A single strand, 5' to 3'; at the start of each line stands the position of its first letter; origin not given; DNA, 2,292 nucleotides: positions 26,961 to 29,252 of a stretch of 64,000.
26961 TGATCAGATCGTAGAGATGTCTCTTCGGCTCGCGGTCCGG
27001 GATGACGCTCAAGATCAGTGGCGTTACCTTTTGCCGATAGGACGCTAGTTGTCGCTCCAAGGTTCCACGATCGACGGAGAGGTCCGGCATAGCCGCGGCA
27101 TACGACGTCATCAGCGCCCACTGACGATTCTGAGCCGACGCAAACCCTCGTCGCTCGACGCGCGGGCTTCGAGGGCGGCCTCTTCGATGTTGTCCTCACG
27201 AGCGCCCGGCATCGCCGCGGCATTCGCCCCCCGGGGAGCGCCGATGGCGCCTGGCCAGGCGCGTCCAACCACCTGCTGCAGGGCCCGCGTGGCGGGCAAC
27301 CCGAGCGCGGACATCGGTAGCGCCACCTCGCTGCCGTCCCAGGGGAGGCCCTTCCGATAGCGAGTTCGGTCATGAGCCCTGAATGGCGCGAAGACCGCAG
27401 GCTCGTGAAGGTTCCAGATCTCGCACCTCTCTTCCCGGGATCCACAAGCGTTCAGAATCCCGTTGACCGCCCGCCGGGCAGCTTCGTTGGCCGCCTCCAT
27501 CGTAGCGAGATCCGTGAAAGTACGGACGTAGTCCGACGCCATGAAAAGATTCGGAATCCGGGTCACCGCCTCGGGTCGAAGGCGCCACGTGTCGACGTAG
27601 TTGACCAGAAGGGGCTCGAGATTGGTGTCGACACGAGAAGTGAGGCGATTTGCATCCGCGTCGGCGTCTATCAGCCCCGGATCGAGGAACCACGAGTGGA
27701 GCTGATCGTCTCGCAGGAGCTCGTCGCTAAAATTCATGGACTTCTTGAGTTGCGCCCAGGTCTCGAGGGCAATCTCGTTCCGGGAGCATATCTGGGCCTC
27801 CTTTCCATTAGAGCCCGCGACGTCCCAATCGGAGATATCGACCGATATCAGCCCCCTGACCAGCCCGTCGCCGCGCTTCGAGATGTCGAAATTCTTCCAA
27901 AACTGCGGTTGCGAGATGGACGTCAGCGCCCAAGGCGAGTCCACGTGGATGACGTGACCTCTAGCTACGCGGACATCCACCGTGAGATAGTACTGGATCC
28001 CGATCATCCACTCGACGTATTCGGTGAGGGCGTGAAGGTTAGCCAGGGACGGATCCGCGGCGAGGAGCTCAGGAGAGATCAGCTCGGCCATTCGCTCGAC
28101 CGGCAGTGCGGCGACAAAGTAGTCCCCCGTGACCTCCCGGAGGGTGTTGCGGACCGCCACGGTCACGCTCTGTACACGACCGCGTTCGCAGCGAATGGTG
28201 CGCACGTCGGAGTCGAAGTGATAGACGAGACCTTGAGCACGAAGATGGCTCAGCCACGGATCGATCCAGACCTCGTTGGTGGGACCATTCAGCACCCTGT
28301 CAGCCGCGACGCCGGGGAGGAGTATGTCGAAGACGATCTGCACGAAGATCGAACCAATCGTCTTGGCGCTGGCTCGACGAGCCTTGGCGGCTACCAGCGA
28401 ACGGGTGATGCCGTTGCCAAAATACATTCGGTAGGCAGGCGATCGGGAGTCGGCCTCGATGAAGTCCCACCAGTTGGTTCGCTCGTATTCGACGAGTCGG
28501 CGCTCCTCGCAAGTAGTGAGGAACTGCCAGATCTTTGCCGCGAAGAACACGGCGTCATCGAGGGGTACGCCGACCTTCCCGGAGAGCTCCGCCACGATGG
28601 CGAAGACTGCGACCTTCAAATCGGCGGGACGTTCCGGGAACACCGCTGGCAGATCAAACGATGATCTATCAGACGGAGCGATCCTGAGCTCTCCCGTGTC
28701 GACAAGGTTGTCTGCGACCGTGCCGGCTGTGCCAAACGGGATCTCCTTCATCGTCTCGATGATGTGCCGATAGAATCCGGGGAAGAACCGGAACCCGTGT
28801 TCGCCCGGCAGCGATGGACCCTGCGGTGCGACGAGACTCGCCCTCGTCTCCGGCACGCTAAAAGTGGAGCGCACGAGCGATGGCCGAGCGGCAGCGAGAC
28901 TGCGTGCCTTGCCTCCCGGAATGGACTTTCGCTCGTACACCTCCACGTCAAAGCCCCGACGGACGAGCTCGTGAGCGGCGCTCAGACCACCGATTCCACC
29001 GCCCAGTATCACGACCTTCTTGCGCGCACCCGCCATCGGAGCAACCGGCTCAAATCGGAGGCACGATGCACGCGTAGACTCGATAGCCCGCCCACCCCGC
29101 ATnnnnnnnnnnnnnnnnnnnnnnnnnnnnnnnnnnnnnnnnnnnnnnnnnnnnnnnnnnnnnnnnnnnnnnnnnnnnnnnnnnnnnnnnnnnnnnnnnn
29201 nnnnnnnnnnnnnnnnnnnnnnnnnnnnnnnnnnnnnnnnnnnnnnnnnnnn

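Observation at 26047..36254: Encapsulin shell gene in a tightly coupled operon lacking every canonical cargo type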

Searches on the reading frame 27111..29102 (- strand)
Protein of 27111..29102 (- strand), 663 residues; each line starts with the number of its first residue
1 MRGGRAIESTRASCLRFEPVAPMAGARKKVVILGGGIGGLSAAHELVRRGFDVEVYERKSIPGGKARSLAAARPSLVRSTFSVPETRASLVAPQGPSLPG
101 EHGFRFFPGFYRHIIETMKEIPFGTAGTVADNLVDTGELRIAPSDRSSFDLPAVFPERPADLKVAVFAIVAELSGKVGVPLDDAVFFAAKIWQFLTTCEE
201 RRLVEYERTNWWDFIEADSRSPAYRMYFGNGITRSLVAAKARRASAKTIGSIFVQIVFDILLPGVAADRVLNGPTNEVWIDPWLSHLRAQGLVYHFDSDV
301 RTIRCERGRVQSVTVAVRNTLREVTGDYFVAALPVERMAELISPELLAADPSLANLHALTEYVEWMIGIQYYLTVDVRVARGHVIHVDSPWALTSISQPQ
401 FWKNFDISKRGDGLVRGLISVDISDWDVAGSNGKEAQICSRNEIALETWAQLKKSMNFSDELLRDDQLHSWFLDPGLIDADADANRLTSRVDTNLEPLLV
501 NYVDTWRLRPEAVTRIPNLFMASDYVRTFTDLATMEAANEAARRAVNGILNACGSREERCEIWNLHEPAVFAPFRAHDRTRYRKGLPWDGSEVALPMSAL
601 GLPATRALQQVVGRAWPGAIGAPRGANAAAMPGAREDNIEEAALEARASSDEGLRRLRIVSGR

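Call 3: search_protein_families(library=pfam, proteins=[window:27111-29102:-], max_evalue=0.01)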
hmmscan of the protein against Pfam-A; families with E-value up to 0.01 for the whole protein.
window:27111-29102:- (663 aa): 11 families
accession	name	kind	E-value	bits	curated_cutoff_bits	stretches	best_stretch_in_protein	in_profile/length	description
PF01593.30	Amino_oxidase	-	6.2e-13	49.3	19.8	2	290-550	215-443/443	Flavin containing amine oxidoreductase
PF13450.12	NAD_binding_8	-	1.2e-10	42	21.9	1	32-70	1-39/68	NAD(P)-binding Rossmann-like domain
PF01266.30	DAO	-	1.6e-08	34.9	27.9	1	29-68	1-40/353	FAD dependent oxidoreductase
PF07992.20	Pyr_redox_2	-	3.4e-05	23.9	26.1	1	28-64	1-38/291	Pyridine nucleotide-disulphide oxidoreductase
PF12831.13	FAD_oxidored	-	0.0001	22.2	27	1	30-66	2-38/416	FAD dependent oxidoreductase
PF00070.33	Pyr_redox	-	0.002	19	22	0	29-61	1-33/82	Pyridine nucleotide-disulphide oxidoreductase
PF01946.23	Thi4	-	0.002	17.9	26.2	1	27-65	17-56/235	Thi4 family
PF00890.30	FAD_binding_2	-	0.0023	17.6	20.4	1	30-60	2-32/414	FAD binding domain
PF01494.25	FAD_binding_3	-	0.0024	17.6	22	1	29-62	3-36/349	FAD binding domain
PF03486.20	HI0933_like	-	0.004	17.1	50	0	29-66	2-39/244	HI0933-like protein Rossmann domain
PF01262.27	AlaDh_PNT_C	-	0.0076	16.1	23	0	27-59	28-60/214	Alanine dehydrogenase/PNT, C-terminal domain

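Call 4: search_protein_families(library=ncbifam, proteins=[window:27111-29102:-], max_evalue=0.01)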
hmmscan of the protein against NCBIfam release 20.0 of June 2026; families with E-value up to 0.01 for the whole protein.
window:27111-29102:- (663 aa): 54 families (the best 25 are shown)
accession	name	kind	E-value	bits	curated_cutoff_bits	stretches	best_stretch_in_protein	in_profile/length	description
TIGR03467.1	HpnE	equivalog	1e-19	71.2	283.05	3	30-73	1-44/430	hydroxysqualene dehydroxylase HpnE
TIGR02732.1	zeta_caro_desat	equivalog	3.5e-10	39.4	622.15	1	29-70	1-42/474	9,9'-di-cis-zeta-carotene desaturase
NF045637.1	carotdesatCrtDProt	equivalog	4e-10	38.8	580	1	30-72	1-43/485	1-hydroxycarotenoid 3,4-desaturase CrtD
NF005560.0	PRK07233.1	equivalog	4.9e-10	38.8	252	1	29-69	2-42/435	hypothetical protein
NF005548.0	PRK07208.1-4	equivalog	1.6e-08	33.6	389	1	27-69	3-45/488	hypothetical protein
NF009410.0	PRK12771.1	subfamily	2e-08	33.3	516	1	21-65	132-176/566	NAD(P)-binding protein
TIGR02731.1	phytoene_desat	equivalog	2.2e-08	33.3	569.4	0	271-343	207-282/453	15-cis-phytoene desaturase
NF005566.0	PRK07236.1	subfamily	6.8e-08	31.8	333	1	26-59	5-38/386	hypothetical protein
NF058655.1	CrtID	equivalog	9.2e-08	31.3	640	1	30-70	1-41/478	bifunctional phytoene desaturase/3,4-desaturase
TIGR03997.1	mycofact_OYE_2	equivalog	1.1e-07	30.7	793.15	1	22-71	374-423/645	mycofactocin system FadH/OYE family oxidoreductase 2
NF045663.1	diclust_near_Sec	equivalog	1.2e-07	30.2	530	1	19-71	98-150/759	pyridine nucleotide-disulfide oxidoreductase/dicluster-binding protein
TIGR02733.1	desat_CrtD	equivalog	2e-07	30.1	549.7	1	28-67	2-41/492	C-3',4' desaturase CrtD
NF005547.0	PRK07208.1-3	equivalog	3.5e-07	29.3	380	1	27-68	4-45/465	hypothetical protein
NF045599.1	bili_reduct_long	exception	1.2e-06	27.1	750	1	24-67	378-421/641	bilirubin reductase, long form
NF002480.1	PRK01747.1-1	equivalog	2e-06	26.5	540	1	16-68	236-289/645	bifunctional tRNA (5-methylaminomethyl-2-thiouridine)(34)-methyltransferase MnmC2/FAD-dependent 5-carboxymethylaminomethyl-2-thiouridine(34)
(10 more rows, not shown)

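Call 26: search_solved_structures(query=window:27111-29102:-, max_evalue=0.001)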
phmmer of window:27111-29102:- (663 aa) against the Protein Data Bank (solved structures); distinct sequences matched with E-value up to 0.001: 6.
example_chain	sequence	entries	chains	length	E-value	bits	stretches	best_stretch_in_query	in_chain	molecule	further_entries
4ylf_B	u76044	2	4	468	0.00014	23.4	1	18-64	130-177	Dihydropyrimidine dehydrogenase subunit A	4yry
6wpu_A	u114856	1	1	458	0.00039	22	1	9-108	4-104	Flavin-containing monooxygenase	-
5vj7_A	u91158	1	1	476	0.00048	21.7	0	22-65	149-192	Oxidoreductase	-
5jca_L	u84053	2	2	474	0.00066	21.2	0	22-64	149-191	NADH-dependent Ferredoxin:NADP Oxidoreductase (NfnI) subunit alpha | NADH-dependent Ferredoxin:NADP Oxidoreductase subunit alpha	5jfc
1y56_B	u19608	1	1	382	0.00074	21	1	27-66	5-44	sarcosine oxidase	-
1sez_A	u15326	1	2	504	0.00097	20.7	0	26-70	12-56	Protoporphyrinogen oxidase, mitochondrial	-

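Call 53: search_protein_representatives(protein=window:27111-29102:-)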
Query: 663 residues. Proteins with E-value up to 0.001 (for the whole library): 4098; up to 1e-10: 2585; up to 1e-30: 1275. The best 150 are listed.
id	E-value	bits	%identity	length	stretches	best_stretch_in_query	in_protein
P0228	2.0e-197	673.8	54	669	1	28-629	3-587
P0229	6.0e-186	635.9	54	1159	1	29-615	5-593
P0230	2.1e-170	584.6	49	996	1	30-602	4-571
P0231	2.5e-169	581.0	52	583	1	29-591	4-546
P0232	4.8e-167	573.5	51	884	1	33-600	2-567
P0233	1.3e-164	565.5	52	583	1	26-590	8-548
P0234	4.3e-161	553.8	53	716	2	28-481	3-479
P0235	1.5e-159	548.7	51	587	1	28-587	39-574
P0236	4.9e-158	543.7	52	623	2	323-591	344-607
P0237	4.3e-156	537.3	54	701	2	29-503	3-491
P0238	5.7e-156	536.9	54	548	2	96-591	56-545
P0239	2.0e-155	535.1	50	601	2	28-482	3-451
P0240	9.7e-155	532.8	49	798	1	28-590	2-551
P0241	7.6e-154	529.9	52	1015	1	22-596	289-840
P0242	9.3e-154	529.6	49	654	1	26-594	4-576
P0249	4.9e-147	507.4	47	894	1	24-591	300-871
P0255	6.1e-144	497.2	48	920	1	27-604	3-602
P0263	3.6e-140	484.7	48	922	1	28-589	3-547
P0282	1.0e-136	473.2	45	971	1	29-588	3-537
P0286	1.5e-135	469.4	47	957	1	28-588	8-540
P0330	7.9e-124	430.7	44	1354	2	26-587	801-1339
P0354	3.8e-118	411.9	44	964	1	29-587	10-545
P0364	1.2e-114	400.4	45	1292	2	118-589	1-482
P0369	3.9e-113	395.4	44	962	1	29-587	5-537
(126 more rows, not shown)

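Call 57: search_protein_families(library=pfam, proteins=[P0229, P0230, P0255, P0263, P0286, P0241, P0249, P0330, P0364], max_evalue=0.0001)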
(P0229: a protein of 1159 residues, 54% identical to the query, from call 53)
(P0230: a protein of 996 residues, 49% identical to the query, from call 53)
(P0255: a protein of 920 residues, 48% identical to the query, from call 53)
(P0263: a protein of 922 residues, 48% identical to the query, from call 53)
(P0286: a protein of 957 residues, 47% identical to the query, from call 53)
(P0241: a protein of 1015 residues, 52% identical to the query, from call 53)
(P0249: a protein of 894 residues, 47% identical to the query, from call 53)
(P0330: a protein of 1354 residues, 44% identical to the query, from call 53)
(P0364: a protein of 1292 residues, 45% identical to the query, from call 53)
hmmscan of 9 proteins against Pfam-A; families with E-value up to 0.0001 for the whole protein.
P0229 (1159 aa): 7 families
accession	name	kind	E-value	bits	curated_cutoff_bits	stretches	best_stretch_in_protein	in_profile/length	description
PF00348.22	polyprenyl_synt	-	3.1e-57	194.1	27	1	850-1092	3-238/251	Polyprenyl synthetase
PF01593.30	Amino_oxidase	-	1.4e-15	58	19.8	1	13-520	1-443/443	Flavin containing amine oxidoreductase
PF13450.12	NAD_binding_8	-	3.6e-09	37.2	21.9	1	8-52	1-41/68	NAD(P)-binding Rossmann-like domain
PF01266.30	DAO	-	1.4e-07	31.8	27.9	1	6-39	2-35/353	FAD dependent oxidoreductase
PF12831.13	FAD_oxidored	-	1.5e-05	24.9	27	0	6-43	2-39/416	FAD dependent oxidoreductase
PF00890.30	FAD_binding_2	-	2e-05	24.4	20.4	0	6-34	2-30/414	FAD binding domain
PF01494.25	FAD_binding_3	-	4.2e-05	23.4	22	0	5-35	3-33/349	FAD binding domain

P0230 (996 aa): 8 families
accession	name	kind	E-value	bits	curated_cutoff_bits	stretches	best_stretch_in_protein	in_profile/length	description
PF00348.22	polyprenyl_synt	-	4.8e-52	177.1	27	1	688-926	3-235/251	Polyprenyl synthetase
PF01593.30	Amino_oxidase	-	4.8e-17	62.8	19.8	1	11-521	1-443/443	Flavin containing amine oxidoreductase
PF01266.30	DAO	-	2.3e-09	37.7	27.9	1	3-38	1-37/353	FAD dependent oxidoreductase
PF13450.12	NAD_binding_8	-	1e-08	35.7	21.9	1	6-59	1-43/68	NAD(P)-binding Rossmann-like domain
PF00890.30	FAD_binding_2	-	1.6e-07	31.4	20.4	1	3-38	1-36/414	FAD binding domain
PF07992.20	Pyr_redox_2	-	3e-07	30.6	26.1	1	3-38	2-39/291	Pyridine nucleotide-disulphide oxidoreductase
PF00070.33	Pyr_redox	-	3.2e-06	28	22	0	3-33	1-31/82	Pyridine nucleotide-disulphide oxidoreductase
PF12831.13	FAD_oxidored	-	3.5e-05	23.7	27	0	4-47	2-45/416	FAD dependent oxidoreductase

P0255 (920 aa): 3 families
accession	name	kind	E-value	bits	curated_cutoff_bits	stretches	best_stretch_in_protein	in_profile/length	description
PF06314.16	ADC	-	4.6e-09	36.6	29.8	1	628-745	20-118/238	Acetoacetate decarboxylase (ADC)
PF13450.12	NAD_binding_8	-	6.2e-08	33.3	21.9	1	8-59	1-41/68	NAD(P)-binding Rossmann-like domain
PF01593.30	Amino_oxidase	-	6.3e-08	32.8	19.8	0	14-53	2-36/443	Flavin containing amine oxidoreductase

P0263 (922 aa): 3 families
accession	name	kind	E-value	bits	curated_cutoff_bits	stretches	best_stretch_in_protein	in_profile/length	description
PF01593.30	Amino_oxidase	-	3.7e-15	56.6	19.8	1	12-508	1-443/443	Flavin containing amine oxidoreductase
PF13450.12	NAD_binding_8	-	3.2e-09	37.4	21.9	1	7-75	1-63/68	NAD(P)-binding Rossmann-like domain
PF01266.30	DAO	-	9.3e-05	22.5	27.9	0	4-41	1-39/353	FAD dependent oxidoreductase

P0286 (957 aa): 13 families
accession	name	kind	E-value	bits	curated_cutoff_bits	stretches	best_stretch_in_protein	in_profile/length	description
PF01593.30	Amino_oxidase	-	1.7e-22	80.7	19.8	1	17-502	1-443/443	Flavin containing amine oxidoreductase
PF01266.30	DAO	-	3.1e-22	80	27.9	2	10-43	2-35/353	FAD dependent oxidoreductase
PF01494.25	FAD_binding_3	-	8.2e-18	65.2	22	1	575-863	1-303/349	FAD binding domain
PF13450.12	NAD_binding_8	-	1.1e-14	54.9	21.9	1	12-83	1-66/68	NAD(P)-binding Rossmann-like domain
PF07992.20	Pyr_redox_2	-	2.2e-14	54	26.1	1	10-41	3-34/291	Pyridine nucleotide-disulphide oxidoreductase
PF03486.20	HI0933_like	-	5e-11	43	50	0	10-46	3-39/244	HI0933-like protein Rossmann domain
PF00890.30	FAD_binding_2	-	2.1e-10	40.8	20.4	1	10-45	2-37/414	FAD binding domain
PF12831.13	FAD_oxidored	-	4.1e-09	36.7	27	0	10-51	2-43/416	FAD dependent oxidoreductase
PF00070.33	Pyr_redox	-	1.1e-07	32.7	22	0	10-40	2-32/82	Pyridine nucleotide-disulphide oxidoreductase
PF13738.12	Pyr_redox_3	-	2.9e-07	30.5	30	0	676-724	86-134/305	Pyridine nucleotide-disulphide oxidoreductase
PF01946.23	Thi4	-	2.7e-06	27.3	26.2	0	10-45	20-56/235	Thi4 family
PF13454.12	NAD_binding_9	-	5.4e-05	23.7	21.8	0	580-613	2-35/155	FAD-NAD(P)-binding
PF06100.17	MCRA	-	8e-05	22.1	23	0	382-413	391-422/495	MCRA family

P0241 (1015 aa): 6 families
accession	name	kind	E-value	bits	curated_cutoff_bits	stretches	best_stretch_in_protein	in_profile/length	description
PF01593.30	Amino_oxidase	-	2e-24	87.2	19.8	1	303-797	1-443/443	Flavin containing amine oxidoreductase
PF13450.12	NAD_binding_8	-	5.2e-13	49.5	21.9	1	298-371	1-66/68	NAD(P)-binding Rossmann-like domain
PF06314.16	ADC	-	2.2e-10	40.9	29.8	1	38-187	19-144/238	Acetoacetate decarboxylase (ADC)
PF01266.30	DAO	-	5.6e-09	36.4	27.9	1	296-330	2-36/353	FAD dependent oxidoreductase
PF07992.20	Pyr_redox_2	-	9.7e-07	28.9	26.1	1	295-332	2-40/291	Pyridine nucleotide-disulphide oxidoreductase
PF00890.30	FAD_binding_2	-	2.5e-05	24.1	20.4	0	296-325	2-31/414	FAD binding domain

P0249 (894 aa): 10 families
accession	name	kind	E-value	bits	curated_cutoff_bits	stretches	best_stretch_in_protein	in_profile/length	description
PF10720.14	DUF2515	-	2.4e-22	80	24.3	1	32-273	4-276/294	Protein of unknown function (DUF2515)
PF01593.30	Amino_oxidase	-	9.4e-15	55.3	19.8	1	313-830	1-443/443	Flavin containing amine oxidoreductase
PF13450.12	NAD_binding_8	-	7.9e-12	45.7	21.9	1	308-372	1-65/68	NAD(P)-binding Rossmann-like domain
PF01266.30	DAO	-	9.2e-09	35.7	27.9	1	306-340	2-37/353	FAD dependent oxidoreductase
PF00890.30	FAD_binding_2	-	4.2e-08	33.2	20.4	1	306-356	2-48/414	FAD binding domain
PF12831.13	FAD_oxidored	-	2.4e-07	30.8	27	1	306-352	2-48/416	FAD dependent oxidoreductase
PF07992.20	Pyr_redox_2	-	5e-07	29.9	26.1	1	305-340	2-39/291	Pyridine nucleotide-disulphide oxidoreductase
PF06100.17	MCRA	-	5.7e-07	29.2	23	0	653-755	346-440/495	MCRA family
PF03486.20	HI0933_like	-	9.4e-07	29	50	1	305-355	2-49/244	HI0933-like protein Rossmann domain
PF01494.25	FAD_binding_3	-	3.2e-06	27.1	22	0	305-344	3-42/349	FAD binding domain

P0330 (1354 aa): 7 families
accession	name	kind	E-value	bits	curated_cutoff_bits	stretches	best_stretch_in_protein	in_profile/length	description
PF01593.30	Amino_oxidase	-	3.7e-24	86.2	19.8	1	812-1299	1-441/443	Flavin containing amine oxidoreductase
PF13450.12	NAD_binding_8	-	2.4e-20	73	21.9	2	807-878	1-66/68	NAD(P)-binding Rossmann-like domain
PF01266.30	DAO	-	9.6e-14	52.1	27.9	1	805-854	2-55/353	FAD dependent oxidoreductase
PF12831.13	FAD_oxidored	-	6.5e-07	29.4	27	0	805-879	2-70/416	FAD dependent oxidoreductase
PF07992.20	Pyr_redox_2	-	4.7e-06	26.7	26.1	0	804-832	2-30/291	Pyridine nucleotide-disulphide oxidoreductase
PF00890.30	FAD_binding_2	-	2.9e-05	23.9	20.4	0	805-833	2-30/414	FAD binding domain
PF06100.17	MCRA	-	4.7e-05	22.9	23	0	1033-1083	206-259/495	MCRA family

P0364 (1292 aa): 3 families
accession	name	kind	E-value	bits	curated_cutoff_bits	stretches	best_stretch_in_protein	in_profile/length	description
PF01593.30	Amino_oxidase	-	3.1e-12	47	19.8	1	171-443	215-443/443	Flavin containing amine oxidoreductase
PF13450.12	NAD_binding_8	-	1e-08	35.8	21.9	1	557-629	1-67/68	NAD(P)-binding Rossmann-like domain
PF06100.17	MCRA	-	4.5e-06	26.2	23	0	908-950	206-251/495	MCRA family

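Call 79: find_homologous_proteins(query=P0231, max_evalue=1e-20)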
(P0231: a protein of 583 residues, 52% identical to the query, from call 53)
Query P0231 (583 aa): 8000 proteins with E <= 1e-20 among 8000 candidates; the best 120 are listed.
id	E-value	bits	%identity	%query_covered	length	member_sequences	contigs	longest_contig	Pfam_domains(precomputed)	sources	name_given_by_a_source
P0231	0.0e+0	1366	100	100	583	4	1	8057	PF01266.31,PF01593.31,PF13450.13,PF00890.31,PF07992.21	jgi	-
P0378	0.0e+0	1113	81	100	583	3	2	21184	PF01266.31,PF01593.31,PF13450.13,PF07992.21,PF12831.14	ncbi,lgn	-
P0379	0.0e+0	1062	77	100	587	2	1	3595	PF01266.31,PF01593.31,PF13450.13,PF07992.21,PF12831.14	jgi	jgi:15-cis-phytoene desaturase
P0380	0.0e+0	1056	79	99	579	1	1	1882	PF01266.31,PF01593.31,PF13450.13,PF07992.21,PF01494.26,PF12831.14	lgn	-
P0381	9.5e-274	927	73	96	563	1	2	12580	PF01266.31,PF01593.31,PF13450.13,PF00890.31,PF07992.21,PF03486.21,PF12831.14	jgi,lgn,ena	-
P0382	5.4e-213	727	60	94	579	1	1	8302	PF01266.31,PF01593.31,PF13450.13,PF00890.31,PF07992.21,PF01494.26,PF12831.14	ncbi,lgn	-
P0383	2.8e-211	721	58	93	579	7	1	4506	PF01266.31,PF01593.31,PF13450.13,PF00890.31,PF07992.21,PF12831.14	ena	-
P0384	6.1e-207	707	57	95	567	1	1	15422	PF01266.31,PF01593.31,PF13450.13,PF07992.21,PF00070.34,PF03486.21,PF06100.18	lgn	-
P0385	6.8e-204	697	56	94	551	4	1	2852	PF01266.31,PF01593.31,PF13450.13,PF07992.21,PF12831.14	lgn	-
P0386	8.3e-201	687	55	96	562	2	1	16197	PF01266.31,PF01593.31,PF13450.13,PF00890.31,PF07992.21,PF00070.34,PF03486.21,PF06100.18,PF12831.14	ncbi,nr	ncbi:MAG: FAD-dependent oxidoreductase [Bacteroidia bacterium]|nr:FAD-dependent oxidoreductase [Bact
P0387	3.2e-200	685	57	94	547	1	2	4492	PF01266.31,PF01593.31,PF13450.13,PF00890.31,PF07992.21,PF12831.14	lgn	-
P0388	3.2e-200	685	56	94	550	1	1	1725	PF01266.31,PF01593.31,PF13450.13,PF00890.31,PF07992.21,PF00070.34,PF12831.14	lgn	-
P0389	9.7e-200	683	56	96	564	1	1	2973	PF01266.31,PF01593.31,PF13450.13,PF00890.31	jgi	-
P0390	1.4e-199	682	57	94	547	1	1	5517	PF01266.31,PF01593.31,PF13450.13,PF00890.31,PF07992.21,PF03486.21,PF01494.26,PF12831.14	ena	-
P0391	3.8e-199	681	56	97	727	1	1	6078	PF01266.31,PF01593.31,PF13450.13,PF00890.31,PF07992.21,PF12831.14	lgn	-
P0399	5.9e-198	677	55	93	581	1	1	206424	PF01266.31,PF01593.31,PF13450.13,PF00890.31,PF07992.21,PF00070.34,PF03486.21,PF06100.18,PF12831.14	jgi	jgi:uncharacterized protein with NAD-binding domain and iron-sulfur cluster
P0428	1.9e-194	666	55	94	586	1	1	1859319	PF01266.31,PF01593.31,PF13450.13,PF00890.31,PF07992.21,PF12831.14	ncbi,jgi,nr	ncbi:MAG: phytoene dehydrogenase [Bacteroidota bacterium]|jgi:uncharacterized protein with NAD-bindi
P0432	1.1e-193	663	55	91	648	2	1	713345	PF01593.31,PF13450.13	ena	-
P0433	1.6e-193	662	54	98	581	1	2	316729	PF01266.31,PF01593.31,PF13450.13,PF00890.31,PF07992.21,PF06100.18,PF12831.14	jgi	jgi:15-cis-phytoene desaturase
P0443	6.0e-193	661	56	93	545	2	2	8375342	PF01266.31,PF01593.31,PF13450.13,PF00890.31,PF07992.21,PF06100.18,PF12831.14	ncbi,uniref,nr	ncbi:FAD-dependent oxidoreductase [Paenibacillus sp. NPDC056579]|uniref:hydroxysqualene dehydroxylas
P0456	4.0e-192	658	56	91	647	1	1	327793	PF01593.31,PF13450.13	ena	-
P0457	4.1e-192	658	54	94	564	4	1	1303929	PF01266.31,PF01593.31,PF13450.13,PF00890.31,PF07992.21,PF12831.14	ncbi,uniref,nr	ncbi:hydroxysqualene dehydroxylase [Aquabacterium humicola]|uniref:hydroxysqualene dehydroxylase n=1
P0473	2.0e-191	656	56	92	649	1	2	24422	PF01266.31,PF01593.31,PF13450.13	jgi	jgi:uncharacterized protein with NAD-binding domain and iron-sulfur cluster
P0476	2.5e-191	655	54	91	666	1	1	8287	PF01266.31,PF01593.31,PF13450.13,PF07992.21,PF06100.18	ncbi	-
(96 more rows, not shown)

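Call 80: find_encoding_contigs(protein=P0443, flank=8000, max_places=1)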
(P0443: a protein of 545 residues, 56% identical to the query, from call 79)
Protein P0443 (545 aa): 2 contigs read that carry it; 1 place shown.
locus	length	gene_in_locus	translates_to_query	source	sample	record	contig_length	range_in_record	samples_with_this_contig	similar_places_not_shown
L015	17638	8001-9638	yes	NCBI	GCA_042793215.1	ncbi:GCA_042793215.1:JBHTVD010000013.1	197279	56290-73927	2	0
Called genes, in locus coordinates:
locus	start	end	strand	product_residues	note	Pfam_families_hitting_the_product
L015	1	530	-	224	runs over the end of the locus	PF03741:TerC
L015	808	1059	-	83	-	-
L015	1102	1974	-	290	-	PF00165:HTH_AraC (faint), PF12833:HTH_18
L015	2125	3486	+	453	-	PF01554:MatE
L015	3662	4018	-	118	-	PF02583:Trns_repr_metal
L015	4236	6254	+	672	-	PF03707:MHYT, PF00990:GGDEF, PF00563:EAL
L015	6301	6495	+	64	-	PF06445:GyrI-like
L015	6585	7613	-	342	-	PF01113:DapB_N (weak), PF01408:GFO_IDH_MocA, PF02894:GFO_IDH_MocA_C (weak), PF22725:GFO_IDH_MocA_C3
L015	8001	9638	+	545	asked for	PF00890:FAD_binding_2 (faint), PF01266:DAO, PF01593:Amino_oxidase, PF06100:MCRA (faint), PF07992:Pyr_redox_2 (faint), PF12831:FAD_oxidored (faint), PF13450:NAD_binding_8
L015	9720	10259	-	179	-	PF11716:MDMPI_N, PF12867:DinB_2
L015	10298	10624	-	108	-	-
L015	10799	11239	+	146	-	PF13673:Acetyltransf_10, PF00583:Acetyltransf_1, PF13508:Acetyltransf_7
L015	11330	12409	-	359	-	PF06081:ArAE_1, PF13515:FUSC_2, PF04632:FUSC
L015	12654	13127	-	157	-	PF00583:Acetyltransf_1, PF13673:Acetyltransf_10, PF13508:Acetyltransf_7, PF08445:FR47 (weak)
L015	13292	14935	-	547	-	PF07833:Cu_amine_oxidN1, PF06977:SdiA-regulated (faint), PF08450:SGL, PF22807:TrAA12 (faint), PF21959:DUF6923 (faint), PF24684:Vgb_lyase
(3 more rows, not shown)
